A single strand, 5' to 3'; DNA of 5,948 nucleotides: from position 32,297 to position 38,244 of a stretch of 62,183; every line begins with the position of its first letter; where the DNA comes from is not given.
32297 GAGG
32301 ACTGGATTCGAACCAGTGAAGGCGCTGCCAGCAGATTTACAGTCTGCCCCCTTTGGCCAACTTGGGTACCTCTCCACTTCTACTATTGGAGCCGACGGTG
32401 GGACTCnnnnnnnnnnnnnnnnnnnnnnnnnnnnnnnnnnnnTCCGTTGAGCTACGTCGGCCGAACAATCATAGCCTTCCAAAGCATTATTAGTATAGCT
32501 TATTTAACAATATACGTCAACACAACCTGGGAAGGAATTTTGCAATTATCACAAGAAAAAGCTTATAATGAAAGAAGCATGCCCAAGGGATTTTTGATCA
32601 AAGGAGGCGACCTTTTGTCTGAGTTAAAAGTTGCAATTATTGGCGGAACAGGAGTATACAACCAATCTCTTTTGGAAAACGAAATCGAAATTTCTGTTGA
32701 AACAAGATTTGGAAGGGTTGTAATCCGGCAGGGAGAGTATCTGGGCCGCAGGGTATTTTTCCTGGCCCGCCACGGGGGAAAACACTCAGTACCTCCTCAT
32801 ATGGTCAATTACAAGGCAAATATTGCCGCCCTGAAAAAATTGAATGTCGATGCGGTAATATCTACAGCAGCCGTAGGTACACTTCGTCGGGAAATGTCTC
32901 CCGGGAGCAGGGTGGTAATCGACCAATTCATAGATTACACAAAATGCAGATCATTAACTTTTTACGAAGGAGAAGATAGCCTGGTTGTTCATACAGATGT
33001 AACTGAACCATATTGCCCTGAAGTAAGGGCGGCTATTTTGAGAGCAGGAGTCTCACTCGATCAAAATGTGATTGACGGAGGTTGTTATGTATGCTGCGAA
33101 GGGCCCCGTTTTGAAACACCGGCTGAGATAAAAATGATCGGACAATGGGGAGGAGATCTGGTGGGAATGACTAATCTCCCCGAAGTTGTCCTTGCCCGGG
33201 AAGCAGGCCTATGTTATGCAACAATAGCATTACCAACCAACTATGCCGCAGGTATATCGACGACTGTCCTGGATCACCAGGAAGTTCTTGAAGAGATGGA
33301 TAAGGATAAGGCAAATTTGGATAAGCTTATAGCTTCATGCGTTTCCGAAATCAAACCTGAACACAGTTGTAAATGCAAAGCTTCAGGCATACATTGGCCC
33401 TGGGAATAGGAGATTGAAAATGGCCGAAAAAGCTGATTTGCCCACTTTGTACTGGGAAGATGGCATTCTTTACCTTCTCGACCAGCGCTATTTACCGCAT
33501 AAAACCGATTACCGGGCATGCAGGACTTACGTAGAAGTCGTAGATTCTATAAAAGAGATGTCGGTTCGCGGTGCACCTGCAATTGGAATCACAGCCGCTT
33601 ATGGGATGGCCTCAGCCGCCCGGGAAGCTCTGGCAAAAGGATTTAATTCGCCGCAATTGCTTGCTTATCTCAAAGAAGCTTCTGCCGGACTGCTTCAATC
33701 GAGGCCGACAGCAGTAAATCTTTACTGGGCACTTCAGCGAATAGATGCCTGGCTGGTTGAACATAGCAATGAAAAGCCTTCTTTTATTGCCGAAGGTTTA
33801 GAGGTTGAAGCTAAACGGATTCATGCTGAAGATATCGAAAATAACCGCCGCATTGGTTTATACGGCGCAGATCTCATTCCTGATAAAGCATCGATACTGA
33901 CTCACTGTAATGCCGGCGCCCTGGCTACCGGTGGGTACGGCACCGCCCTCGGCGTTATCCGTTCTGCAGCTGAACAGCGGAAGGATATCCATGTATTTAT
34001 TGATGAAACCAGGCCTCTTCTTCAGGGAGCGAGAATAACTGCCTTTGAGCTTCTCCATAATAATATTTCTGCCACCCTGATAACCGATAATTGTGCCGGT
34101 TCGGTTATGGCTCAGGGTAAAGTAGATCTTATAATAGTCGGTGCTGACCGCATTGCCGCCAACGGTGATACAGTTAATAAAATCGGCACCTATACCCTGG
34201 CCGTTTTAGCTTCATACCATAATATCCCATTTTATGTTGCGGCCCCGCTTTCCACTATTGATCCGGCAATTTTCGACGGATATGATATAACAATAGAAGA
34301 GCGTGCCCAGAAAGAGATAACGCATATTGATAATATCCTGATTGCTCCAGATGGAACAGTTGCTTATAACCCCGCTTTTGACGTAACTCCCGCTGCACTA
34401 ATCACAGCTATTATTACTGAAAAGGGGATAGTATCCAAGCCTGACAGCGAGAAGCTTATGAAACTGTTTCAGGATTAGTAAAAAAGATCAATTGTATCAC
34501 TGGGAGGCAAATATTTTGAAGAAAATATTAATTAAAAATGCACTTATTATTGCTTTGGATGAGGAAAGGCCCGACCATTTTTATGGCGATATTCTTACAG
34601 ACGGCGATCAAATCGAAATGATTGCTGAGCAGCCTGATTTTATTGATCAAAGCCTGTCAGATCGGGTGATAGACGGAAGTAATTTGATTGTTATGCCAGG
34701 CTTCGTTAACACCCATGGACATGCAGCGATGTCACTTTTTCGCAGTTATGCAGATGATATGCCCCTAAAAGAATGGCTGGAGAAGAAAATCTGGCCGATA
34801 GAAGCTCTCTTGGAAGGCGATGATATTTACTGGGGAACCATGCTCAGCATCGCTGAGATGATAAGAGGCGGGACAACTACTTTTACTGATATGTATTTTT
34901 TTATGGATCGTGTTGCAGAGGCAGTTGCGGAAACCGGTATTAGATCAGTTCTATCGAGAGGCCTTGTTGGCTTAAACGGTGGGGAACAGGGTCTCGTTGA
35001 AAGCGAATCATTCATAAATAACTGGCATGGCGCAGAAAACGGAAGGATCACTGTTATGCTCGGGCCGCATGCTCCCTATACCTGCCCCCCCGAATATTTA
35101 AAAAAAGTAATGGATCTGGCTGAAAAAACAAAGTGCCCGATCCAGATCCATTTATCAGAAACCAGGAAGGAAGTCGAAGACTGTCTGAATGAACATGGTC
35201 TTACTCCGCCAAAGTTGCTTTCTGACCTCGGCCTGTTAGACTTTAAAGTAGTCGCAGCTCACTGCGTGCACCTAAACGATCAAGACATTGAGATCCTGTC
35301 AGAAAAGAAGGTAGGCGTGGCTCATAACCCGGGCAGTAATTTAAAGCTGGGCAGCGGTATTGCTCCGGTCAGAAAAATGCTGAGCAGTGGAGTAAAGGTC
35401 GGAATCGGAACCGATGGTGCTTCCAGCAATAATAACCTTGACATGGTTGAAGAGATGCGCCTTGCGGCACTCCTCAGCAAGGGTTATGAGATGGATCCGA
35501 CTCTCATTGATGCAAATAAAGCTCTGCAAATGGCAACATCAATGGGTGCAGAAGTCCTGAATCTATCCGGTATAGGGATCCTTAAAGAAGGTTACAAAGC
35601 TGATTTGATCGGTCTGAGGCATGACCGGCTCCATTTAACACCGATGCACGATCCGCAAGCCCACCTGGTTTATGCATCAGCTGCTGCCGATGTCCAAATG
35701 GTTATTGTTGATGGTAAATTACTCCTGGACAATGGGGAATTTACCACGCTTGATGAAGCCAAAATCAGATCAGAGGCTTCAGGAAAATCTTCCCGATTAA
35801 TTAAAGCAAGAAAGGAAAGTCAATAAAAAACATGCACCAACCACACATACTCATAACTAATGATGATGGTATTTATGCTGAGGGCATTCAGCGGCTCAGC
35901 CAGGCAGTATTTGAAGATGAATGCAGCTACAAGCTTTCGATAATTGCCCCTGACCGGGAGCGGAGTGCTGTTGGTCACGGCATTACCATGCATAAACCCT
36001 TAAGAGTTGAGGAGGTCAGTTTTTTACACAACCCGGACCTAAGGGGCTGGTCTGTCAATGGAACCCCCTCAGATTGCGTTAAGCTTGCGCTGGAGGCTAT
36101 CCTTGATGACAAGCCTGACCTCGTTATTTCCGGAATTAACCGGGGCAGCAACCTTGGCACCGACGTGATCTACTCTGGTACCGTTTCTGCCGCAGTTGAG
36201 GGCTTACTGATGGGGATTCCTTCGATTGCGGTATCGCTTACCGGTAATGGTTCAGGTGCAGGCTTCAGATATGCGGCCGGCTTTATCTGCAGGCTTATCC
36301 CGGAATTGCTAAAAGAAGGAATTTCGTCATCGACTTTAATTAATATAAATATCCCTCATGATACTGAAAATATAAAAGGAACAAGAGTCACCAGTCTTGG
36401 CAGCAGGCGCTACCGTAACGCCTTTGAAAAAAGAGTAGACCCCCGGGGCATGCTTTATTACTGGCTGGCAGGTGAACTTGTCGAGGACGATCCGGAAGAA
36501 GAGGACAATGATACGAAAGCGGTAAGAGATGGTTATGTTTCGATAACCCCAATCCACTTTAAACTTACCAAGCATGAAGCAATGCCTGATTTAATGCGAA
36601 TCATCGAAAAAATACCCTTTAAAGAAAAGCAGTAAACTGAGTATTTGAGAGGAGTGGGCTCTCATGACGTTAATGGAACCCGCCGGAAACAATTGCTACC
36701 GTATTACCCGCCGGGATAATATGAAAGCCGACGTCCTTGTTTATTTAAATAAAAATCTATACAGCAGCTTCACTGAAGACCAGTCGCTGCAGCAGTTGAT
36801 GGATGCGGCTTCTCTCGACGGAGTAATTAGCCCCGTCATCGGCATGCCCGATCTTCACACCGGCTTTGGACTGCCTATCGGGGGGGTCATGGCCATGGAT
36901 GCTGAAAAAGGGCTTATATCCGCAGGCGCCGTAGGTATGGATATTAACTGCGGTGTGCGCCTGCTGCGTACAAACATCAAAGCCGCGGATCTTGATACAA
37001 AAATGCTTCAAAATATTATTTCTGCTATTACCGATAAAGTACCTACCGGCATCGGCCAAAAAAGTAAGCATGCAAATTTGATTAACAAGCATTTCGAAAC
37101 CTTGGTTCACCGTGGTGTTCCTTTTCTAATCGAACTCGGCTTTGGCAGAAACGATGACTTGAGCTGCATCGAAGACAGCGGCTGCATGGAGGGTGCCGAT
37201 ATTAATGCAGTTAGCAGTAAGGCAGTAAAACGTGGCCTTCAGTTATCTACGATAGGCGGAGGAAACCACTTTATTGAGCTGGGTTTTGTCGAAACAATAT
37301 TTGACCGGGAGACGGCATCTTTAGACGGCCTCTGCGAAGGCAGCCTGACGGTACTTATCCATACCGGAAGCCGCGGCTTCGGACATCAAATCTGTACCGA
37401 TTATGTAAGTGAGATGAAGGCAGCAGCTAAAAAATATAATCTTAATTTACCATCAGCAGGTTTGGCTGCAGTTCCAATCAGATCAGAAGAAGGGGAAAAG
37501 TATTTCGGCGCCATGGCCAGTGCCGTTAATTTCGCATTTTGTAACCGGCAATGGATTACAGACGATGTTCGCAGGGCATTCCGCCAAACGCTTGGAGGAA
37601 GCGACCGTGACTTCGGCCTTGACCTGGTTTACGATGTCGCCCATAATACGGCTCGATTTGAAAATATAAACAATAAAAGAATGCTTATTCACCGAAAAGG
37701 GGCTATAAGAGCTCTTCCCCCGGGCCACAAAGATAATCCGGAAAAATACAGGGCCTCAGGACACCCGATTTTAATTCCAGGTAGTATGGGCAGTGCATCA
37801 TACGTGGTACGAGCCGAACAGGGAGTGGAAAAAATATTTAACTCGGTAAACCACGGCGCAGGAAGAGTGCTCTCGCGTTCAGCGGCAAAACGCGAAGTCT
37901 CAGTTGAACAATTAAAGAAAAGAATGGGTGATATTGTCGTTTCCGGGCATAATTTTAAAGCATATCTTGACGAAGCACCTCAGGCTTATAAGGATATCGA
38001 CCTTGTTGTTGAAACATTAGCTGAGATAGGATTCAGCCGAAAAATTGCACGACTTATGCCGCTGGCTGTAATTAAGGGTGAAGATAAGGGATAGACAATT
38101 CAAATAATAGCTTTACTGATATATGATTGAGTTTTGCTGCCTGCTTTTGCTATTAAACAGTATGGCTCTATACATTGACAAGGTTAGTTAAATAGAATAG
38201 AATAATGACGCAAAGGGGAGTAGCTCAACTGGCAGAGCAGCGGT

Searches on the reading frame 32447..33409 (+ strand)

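Call 52: search_protein_families(library=ncbifam, proteins=[window:32447-33409:+], max_evalue=1e-10)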
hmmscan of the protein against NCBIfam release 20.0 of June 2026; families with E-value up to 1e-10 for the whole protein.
window:32447-33409:+ (320 aa): 11 families
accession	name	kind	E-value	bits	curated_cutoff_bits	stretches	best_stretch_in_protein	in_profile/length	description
TIGR01694.1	MTAP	equivalog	4.6e-82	275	274.85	1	62-300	2-239/240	S-methyl-5'-thioadenosine phosphorylase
NF006599.0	PRK09136.1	equivalog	1.6e-76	256.8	223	1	62-299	4-244/247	S-methyl-5'-thioinosine phosphorylase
NF006334.0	PRK08564.1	equivalog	8e-76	254.7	382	1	60-312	8-260/267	S-methyl-5'-thioadenosine phosphorylase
NF005876.0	PRK07823.1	equivalog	4.5e-66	222.7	306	1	60-311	6-254/267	S-methyl-5'-thioadenosine phosphorylase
NF006492.0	PRK08931.1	equivalog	5.1e-61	206.6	437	1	61-308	5-254/291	S-methyl-5'-thioadenosine phosphorylase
NF005657.0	PRK07432.1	equivalog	5e-56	189.9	453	1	59-305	3-253/291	S-methyl-5'-thioadenosine phosphorylase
NF006054.0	PRK08202.1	equivalog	7.2e-37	127.4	218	1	119-301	92-273/274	purine-nucleoside phosphorylase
TIGR01698.1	PUNP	equivalog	1.8e-35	122.5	302.6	1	123-299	72-244/245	purine-nucleoside phosphorylase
TIGR01697.1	PNPH-PUNA-XAPA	subfamily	1.5e-32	112.9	197.1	1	120-299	69-246/247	inosine/guanosine/xanthosine phosphorylase family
TIGR01700.1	PNPH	equivalog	7.4e-27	94.3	293.35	1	125-299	74-248/249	purine nucleoside phosphorylase I, inosine and guanosine-specific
TIGR01699.1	XAPA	equivalog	6.7e-23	81.5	370.9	1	119-297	68-245/248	xanthosine phosphorylase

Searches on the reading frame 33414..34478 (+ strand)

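Call 52: search_protein_families(library=ncbifam, proteins=[window:33414-34478:+], max_evalue=1e-10)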
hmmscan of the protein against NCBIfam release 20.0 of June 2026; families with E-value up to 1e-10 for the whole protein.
window:33414-34478:+ (354 aa): 8 families
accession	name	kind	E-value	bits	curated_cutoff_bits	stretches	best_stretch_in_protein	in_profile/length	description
NF004326.0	PRK05720.1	subfamily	2.4e-135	450.9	271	1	4-353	5-353/358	s-methyl-5-thioribose-1-phosphate isomerase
TIGR00512.1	salvage_mtnA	equivalog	1e-131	438.9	279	1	12-341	3-334/335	S-methyl-5-thioribose-1-phosphate isomerase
TIGR00524.1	eIF-2B_rel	subfamily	2.2e-113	378.4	185.85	1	36-341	1-302/303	S-methyl-5-thioribose-1-phosphate isomerase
NF004700.0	PRK06036.1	equivalog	2.5e-105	352.3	528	1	11-347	3-335/339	S-methyl-5-thioribose-1-phosphate isomerase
NF004436.0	PRK05772.1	equivalog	2.1e-97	326.6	521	1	6-352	13-361/363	S-methyl-5-thioribose-1-phosphate isomerase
TIGR00511.1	ribulose_e2b2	equivalog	5.2e-57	193.4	314.1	1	41-341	4-287/301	ribose 1,5-bisphosphate isomerase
NF006210.0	PRK08335.1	equivalog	7.4e-25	87.7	339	1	41-343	8-272/275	translation initiation factor IF-2B subunit alpha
NF004994.0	PRK06372.1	equivalog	1.8e-16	60.3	249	1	190-344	107-250/253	translation initiation factor IF-2B subunit delta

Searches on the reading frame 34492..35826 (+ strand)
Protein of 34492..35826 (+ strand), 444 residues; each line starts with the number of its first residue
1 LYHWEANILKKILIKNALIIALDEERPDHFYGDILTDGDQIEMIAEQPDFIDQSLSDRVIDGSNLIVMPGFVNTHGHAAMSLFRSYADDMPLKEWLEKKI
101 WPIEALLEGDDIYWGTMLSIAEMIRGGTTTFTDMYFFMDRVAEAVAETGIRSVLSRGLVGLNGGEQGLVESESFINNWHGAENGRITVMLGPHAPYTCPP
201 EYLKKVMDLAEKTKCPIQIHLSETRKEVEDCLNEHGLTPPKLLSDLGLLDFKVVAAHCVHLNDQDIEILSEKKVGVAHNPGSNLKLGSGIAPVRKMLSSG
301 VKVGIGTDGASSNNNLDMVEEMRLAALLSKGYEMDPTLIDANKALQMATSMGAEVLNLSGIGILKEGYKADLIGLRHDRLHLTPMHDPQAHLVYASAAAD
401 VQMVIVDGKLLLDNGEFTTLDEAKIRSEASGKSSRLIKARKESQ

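Call 52: search_protein_families(library=ncbifam, proteins=[window:34492-35826:+], max_evalue=1e-10)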
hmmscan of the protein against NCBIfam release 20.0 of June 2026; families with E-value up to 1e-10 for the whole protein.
window:34492-35826:+ (444 aa): 24 families
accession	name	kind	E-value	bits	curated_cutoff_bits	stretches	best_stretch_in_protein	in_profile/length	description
NF004701.0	PRK06038.1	equivalog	2.7e-152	507.4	609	1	10-437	4-427/432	N-ethylammeline chlorohydrolase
NF006252.0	PRK08393.1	equivalog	2.4e-132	442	617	1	12-430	3-417/424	N-ethylammeline chlorohydrolase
NF006549.0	PRK09045.1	equivalog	1.4e-120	403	540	1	35-437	33-440/444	TRZ/ATZ family hydrolase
NF005557.0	PRK07228.1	equivalog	1e-115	387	522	1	11-441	2-442/445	5'-deoxyadenosine deaminase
NF012037.0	PRK15493.1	equivalog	1.7e-96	323.7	779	1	15-431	6-428/435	bifunctional S-methyl-5'-thioadenosine deaminase/S-adenosylhomocysteine deaminase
NF004995.0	PRK06380.1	subfamily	7.6e-95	318.4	567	1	12-426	3-413/418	metal-dependent hydrolase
NF006055.0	PRK08203.1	equivalog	5.3e-85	285.6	532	1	11-439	6-453/455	8-oxoguanine deaminase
NF005211.0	PRK06687.1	equivalog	9.2e-81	271.7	703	1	34-420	24-417/419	TRZ/ATZ family protein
NF005540.0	PRK07203.1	equivalog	3.3e-68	230.3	444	1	12-437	2-439/444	putative aminohydrolase SsnA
NF009059.0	PRK12393.1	equivalog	9.7e-65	219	543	1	10-438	5-457/460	amidohydrolase family protein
TIGR03314.1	Se_ssnA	subfamily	7.2e-60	203.1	455.5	1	12-437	1-438/441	putative selenium metabolism protein SsnA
NF006056.0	PRK08204.1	subfamily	8.5e-58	196.2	391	1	10-442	3-446/449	hypothetical protein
NF004801.0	PRK06151.1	subfamily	9.1e-50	169.9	416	1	162-441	183-467/491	chlorohydrolase family protein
NF006681.0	PRK09229.1-2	equivalog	6.2e-48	163.6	362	1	183-422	197-435/451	formimidoylglutamate deiminase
TIGR02967.1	guan_deamin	equivalog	5.9e-47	160.5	375.4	1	56-374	32-359/401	guanine deaminase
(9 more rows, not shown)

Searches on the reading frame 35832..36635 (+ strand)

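Call 52: search_protein_families(library=ncbifam, proteins=[window:35832-36635:+], max_evalue=1e-10)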
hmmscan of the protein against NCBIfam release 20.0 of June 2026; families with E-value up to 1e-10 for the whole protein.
window:35832-36635:+ (267 aa): 13 families
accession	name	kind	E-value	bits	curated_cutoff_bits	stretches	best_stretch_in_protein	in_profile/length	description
NF001492.0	PRK00346.2-2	equivalog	4.3e-95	317.8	271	1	2-256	2-254/261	5'/3'-nucleotidase SurE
NF010545.0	PRK13935.1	equivalog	4.8e-83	278.3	365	1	5-259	2-250/254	stationary phase survival protein SurE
NF001490.0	PRK00346.1-4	equivalog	4.6e-81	271.7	233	1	5-258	2-251/254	5'/3'-nucleotidase SurE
NF001489.0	PRK00346.1-3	equivalog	1.6e-73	247.2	295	1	5-260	2-247/250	5'/3'-nucleotidase SurE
TIGR00087.1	surE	equivalog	2.4e-69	233.5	135.1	1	5-246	2-252/252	5'/3'-nucleotidase SurE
NF001491.0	PRK00346.2-1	equivalog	7.6e-69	231.9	290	1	4-260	3-264/266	5'/3'-nucleotidase SurE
NF001494.0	PRK00346.2-4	equivalog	3.5e-68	229.9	313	1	5-259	3-258/259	5'/3'-nucleotidase SurE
NF010542.0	PRK13932.1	equivalog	1.4e-66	224.4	436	1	2-255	8-255/261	stationary phase survival protein SurE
NF010543.0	PRK13933.1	equivalog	1.7e-64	217.8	280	1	5-258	2-251/253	stationary phase survival protein SurE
NF001488.0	PRK00346.1-1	equivalog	6e-60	202.7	396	1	5-257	2-243/253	5'/3'-nucleotidase SurE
NF001493.0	PRK00346.2-3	equivalog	3.6e-52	177.6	230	1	5-194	6-197/269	5'/3'-nucleotidase SurE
NF010544.0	PRK13934.1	equivalog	3e-45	154.4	325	1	5-251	2-247/266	stationary phase survival protein SurE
NF010541.0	PRK13931.1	equivalog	5e-42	144.1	422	1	6-258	3-260/261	5'/3'-nucleotidase SurE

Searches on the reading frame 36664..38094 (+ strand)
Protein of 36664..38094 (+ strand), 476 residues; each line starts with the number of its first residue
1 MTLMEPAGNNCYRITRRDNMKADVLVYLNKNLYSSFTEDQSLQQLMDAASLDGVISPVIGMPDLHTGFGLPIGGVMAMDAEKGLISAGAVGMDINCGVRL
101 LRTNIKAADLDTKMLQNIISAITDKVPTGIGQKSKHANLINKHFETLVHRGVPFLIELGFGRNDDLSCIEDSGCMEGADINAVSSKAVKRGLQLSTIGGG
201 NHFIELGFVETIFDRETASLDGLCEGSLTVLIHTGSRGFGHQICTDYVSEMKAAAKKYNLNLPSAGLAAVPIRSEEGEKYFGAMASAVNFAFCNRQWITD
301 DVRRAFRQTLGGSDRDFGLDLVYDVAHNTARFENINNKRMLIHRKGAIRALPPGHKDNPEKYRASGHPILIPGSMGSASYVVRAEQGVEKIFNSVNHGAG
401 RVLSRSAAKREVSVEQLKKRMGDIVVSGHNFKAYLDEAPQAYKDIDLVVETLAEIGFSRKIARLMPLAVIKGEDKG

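Call 52: search_protein_families(library=ncbifam, proteins=[window:36664-38094:+], max_evalue=1e-10)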
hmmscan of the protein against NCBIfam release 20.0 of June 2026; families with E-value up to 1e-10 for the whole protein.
window:36664-38094:+ (476 aa): 4 families
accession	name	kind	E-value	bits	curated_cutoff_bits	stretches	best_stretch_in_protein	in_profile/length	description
NF038162.1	RtcB_rel_intein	exception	1.4e-144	483.3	1150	2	95-472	578-961/961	intein-containing RtcB family protein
NF007153.0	PRK09588.1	equivalog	2.2e-61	207.9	407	2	185-474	120-375/379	RNA ligase RtcB family protein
TIGR03073.1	release_rtcB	hypoth_equivalog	4.3e-53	180.6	271.8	2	187-466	111-356/356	RNA ligase RtcB family protein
NF052663.1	RtcB_rel_intein2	exception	2.6e-35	122.4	1050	1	180-454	370-610/626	intein-containing RctB family protein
